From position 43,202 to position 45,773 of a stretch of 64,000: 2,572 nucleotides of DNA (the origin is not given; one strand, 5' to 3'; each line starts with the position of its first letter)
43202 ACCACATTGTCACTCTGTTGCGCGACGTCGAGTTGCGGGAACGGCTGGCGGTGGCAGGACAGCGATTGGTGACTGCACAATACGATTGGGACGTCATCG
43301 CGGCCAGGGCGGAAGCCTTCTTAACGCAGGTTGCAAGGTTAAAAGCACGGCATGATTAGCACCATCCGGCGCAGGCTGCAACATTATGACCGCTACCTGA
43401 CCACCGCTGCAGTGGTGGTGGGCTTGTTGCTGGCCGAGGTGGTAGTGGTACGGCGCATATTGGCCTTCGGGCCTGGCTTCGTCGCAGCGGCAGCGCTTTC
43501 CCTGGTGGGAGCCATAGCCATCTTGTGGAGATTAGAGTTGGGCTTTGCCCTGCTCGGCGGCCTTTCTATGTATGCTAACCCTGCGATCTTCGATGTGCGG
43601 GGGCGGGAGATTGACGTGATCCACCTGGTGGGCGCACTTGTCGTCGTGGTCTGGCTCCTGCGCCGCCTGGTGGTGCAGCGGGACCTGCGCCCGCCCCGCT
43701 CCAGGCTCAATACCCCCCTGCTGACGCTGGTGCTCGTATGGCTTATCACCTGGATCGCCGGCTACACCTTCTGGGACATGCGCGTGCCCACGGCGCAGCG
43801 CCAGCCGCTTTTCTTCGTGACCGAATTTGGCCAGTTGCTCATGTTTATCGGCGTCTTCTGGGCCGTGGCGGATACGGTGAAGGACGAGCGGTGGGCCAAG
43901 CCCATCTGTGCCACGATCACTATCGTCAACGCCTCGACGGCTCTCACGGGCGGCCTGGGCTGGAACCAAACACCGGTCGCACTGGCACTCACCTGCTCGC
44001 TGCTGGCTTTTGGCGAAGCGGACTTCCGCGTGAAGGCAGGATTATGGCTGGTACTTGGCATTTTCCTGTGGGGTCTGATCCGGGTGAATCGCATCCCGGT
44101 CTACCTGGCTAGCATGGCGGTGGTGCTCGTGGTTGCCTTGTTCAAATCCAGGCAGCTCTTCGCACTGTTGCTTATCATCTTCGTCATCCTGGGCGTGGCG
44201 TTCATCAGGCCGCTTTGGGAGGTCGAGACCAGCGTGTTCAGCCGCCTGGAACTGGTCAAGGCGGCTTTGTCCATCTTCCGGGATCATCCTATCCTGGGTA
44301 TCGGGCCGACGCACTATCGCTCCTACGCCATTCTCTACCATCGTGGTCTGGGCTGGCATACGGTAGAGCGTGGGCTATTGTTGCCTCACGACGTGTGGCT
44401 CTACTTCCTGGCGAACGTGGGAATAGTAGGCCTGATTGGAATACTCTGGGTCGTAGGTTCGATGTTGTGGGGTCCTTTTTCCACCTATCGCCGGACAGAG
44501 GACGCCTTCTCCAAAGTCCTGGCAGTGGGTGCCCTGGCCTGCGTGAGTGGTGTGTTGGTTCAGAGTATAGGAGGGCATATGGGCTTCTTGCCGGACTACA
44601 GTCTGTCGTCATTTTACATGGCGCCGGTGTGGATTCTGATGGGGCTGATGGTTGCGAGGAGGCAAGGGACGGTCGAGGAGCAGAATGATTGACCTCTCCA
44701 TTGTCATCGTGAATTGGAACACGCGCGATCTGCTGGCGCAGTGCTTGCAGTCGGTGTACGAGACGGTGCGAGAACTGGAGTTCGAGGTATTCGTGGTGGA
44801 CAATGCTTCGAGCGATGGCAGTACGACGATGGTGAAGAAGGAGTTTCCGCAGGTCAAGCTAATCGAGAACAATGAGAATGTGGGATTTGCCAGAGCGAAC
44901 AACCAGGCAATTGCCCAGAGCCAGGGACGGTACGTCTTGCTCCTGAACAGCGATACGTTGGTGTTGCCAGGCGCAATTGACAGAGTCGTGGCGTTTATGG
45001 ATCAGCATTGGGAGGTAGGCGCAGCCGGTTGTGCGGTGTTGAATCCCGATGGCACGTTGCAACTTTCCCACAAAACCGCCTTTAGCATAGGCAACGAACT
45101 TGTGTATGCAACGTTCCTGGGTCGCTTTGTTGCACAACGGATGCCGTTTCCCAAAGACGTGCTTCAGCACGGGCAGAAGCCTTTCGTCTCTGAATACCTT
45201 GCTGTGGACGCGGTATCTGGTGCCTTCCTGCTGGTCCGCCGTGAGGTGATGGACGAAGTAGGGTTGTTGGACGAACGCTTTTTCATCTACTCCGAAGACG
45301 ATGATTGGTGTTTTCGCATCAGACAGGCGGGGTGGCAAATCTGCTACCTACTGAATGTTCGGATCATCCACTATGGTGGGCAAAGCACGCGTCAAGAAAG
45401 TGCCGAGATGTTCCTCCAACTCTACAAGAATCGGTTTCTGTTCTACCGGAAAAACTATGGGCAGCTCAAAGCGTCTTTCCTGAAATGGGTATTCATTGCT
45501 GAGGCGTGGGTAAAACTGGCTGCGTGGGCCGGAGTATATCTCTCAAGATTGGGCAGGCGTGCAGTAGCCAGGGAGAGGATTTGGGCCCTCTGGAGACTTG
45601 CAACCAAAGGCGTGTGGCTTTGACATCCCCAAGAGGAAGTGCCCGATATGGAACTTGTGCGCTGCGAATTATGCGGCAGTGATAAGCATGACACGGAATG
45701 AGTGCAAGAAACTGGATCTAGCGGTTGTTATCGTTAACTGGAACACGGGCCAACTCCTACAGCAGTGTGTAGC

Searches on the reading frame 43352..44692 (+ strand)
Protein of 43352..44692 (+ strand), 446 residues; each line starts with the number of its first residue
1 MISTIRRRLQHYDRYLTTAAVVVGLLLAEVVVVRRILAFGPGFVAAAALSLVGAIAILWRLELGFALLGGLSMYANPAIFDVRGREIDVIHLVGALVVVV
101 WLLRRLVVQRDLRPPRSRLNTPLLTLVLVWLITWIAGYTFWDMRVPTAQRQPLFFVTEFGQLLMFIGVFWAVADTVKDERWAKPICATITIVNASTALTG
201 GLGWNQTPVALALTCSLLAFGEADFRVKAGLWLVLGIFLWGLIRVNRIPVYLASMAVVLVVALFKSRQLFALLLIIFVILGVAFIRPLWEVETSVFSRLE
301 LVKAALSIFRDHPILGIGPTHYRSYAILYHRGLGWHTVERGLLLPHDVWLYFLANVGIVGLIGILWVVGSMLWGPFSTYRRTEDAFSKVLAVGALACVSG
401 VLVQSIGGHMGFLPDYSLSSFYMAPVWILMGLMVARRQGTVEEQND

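Call 63: search_protein_families(library=pfam, proteins=[window:43352-44692:+], max_evalue=0.00001)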
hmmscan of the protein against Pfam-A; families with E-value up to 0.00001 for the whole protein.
window:43352-44692:+ (446 aa): 1 family
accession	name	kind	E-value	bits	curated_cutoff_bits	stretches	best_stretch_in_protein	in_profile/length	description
PF04932.20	Wzy_C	-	1.4e-10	41.6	31.7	1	233-364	22-148/149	O-Antigen ligase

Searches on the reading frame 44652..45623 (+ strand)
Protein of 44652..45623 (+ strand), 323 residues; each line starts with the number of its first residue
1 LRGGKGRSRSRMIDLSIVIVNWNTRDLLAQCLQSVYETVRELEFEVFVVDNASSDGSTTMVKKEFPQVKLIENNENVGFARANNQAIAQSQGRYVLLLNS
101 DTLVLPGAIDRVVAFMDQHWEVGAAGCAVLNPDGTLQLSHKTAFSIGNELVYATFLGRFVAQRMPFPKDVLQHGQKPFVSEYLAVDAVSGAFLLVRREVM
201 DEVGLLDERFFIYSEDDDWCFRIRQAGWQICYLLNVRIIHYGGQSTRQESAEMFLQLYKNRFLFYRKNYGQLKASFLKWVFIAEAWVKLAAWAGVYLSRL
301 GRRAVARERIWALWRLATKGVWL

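Call 63: search_protein_families(library=pfam, proteins=[window:44652-45623:+], max_evalue=0.00001)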
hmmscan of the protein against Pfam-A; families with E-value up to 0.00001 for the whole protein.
window:44652-45623:+ (323 aa): 4 families
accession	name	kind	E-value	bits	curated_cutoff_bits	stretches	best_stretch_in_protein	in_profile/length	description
PF00535.33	Glycos_transf_2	-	3.3e-26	92.7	23.3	1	16-152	1-132/168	Glycosyl transferase family 2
PF13641.12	Glyco_tranf_2_3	-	2.6e-23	83.7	27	1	15-245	3-216/230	Glycosyltransferase like family 2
PF13632.12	Glyco_trans_2_3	-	1.5e-08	35.2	27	1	94-286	1-153/198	Glycosyl transferase family group 2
PF13712.12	Glyco_tranf_2_5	-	5e-06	26.8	27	0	74-247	36-196/210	Glycosyltransferase like family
